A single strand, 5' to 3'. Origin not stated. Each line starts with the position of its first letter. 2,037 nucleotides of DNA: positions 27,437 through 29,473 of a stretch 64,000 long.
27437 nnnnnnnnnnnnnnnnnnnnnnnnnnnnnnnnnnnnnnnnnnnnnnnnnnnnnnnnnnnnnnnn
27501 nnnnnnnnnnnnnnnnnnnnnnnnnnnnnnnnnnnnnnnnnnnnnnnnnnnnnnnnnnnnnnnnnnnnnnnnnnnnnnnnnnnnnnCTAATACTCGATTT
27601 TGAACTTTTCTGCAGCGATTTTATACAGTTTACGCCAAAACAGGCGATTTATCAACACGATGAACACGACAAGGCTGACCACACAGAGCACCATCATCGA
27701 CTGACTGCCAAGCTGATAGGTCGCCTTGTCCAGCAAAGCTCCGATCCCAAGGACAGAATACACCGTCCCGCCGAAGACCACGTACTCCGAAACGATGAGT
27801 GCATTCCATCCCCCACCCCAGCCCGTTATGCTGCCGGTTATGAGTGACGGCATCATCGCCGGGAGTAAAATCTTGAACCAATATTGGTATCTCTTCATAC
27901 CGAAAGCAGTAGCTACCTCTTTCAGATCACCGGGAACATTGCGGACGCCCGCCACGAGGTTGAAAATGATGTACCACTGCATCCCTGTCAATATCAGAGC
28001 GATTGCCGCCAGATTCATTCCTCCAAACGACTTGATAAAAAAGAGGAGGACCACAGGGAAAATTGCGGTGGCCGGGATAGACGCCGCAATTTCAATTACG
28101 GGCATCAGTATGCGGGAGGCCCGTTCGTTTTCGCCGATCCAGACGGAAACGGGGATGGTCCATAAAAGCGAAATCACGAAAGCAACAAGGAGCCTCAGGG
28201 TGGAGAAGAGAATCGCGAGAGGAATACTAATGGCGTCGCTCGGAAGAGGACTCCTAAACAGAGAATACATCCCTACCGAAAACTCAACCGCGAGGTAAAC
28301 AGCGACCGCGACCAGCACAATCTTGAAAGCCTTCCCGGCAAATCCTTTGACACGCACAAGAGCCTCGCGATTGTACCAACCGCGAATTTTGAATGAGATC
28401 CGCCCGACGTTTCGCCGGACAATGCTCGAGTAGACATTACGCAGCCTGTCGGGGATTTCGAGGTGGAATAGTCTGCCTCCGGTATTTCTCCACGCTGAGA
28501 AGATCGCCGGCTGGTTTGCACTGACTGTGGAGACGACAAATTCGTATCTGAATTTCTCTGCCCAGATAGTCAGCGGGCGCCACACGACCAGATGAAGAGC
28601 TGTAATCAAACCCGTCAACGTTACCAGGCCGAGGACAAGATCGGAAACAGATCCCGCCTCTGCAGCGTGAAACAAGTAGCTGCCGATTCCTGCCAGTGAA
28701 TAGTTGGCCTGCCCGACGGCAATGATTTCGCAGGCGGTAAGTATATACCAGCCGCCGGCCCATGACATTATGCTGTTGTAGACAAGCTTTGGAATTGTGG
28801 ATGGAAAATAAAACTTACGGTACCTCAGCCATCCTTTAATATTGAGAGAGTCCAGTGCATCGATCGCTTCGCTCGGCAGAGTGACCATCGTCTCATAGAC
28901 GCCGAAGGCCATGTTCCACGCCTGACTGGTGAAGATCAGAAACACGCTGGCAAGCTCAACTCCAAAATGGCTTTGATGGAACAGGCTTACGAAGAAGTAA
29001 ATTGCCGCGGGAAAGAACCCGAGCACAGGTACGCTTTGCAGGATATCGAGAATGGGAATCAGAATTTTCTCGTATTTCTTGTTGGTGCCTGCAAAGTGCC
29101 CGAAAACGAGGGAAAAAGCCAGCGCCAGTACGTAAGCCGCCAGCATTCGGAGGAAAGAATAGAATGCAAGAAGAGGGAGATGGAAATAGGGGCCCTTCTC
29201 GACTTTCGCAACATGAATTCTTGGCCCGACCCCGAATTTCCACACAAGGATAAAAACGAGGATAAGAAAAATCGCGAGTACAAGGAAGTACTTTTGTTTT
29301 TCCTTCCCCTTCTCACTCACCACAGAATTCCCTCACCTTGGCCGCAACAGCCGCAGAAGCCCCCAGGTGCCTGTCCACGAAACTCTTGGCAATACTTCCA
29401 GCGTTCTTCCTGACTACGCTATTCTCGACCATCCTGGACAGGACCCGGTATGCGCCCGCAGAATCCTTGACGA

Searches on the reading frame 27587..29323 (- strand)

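Call 28: search_protein_families(library=pfam, proteins=[window:27587-29323:-], max_evalue=0.00001)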
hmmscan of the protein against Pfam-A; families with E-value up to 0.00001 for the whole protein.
window:27587-29323:- (578 aa): 1 family
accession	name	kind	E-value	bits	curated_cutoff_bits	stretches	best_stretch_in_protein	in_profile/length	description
PF00528.27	BPD_transp_1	-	1.2e-31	110.3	26.4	2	390-564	2-180/184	Binding-protein-dependent transport system inner membrane component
